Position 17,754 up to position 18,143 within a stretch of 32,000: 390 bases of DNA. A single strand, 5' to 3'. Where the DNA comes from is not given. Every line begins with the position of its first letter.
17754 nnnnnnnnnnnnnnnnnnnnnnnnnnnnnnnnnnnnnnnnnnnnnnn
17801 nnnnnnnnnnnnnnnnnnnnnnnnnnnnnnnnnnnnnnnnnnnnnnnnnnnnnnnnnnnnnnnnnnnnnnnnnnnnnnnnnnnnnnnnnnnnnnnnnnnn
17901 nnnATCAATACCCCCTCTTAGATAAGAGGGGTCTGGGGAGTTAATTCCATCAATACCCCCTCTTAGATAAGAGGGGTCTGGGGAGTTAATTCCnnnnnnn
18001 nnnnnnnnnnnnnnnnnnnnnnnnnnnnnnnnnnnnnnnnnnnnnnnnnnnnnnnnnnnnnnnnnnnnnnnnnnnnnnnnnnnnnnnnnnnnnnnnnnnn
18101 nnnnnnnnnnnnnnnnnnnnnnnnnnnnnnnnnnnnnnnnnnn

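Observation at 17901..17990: Perfect 2 x 45 bp tandem of a repeat half-element inserted in frame in the DUF1015 gene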

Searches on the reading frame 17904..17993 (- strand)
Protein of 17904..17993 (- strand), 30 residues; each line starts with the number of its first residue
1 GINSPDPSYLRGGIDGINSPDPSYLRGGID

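Call 70: search_protein_representatives(protein=window:17904-17993:-)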
Query: 30 residues. Proteins with E-value up to 0.001 (for the whole library): 7; up to 1e-10: 0; up to 1e-30: 0. The best 7 are listed.
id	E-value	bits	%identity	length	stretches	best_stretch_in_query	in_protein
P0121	6.5e-10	53.0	44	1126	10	8-25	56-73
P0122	4.7e-07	44.4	42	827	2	9-26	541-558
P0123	2.3e-05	39.3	55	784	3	15-29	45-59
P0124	3.8e-05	38.6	35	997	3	4-26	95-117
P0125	1.2e-04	37.1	40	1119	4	3-29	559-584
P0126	1.8e-04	36.6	38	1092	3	1-29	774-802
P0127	5.6e-04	35.1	53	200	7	8-30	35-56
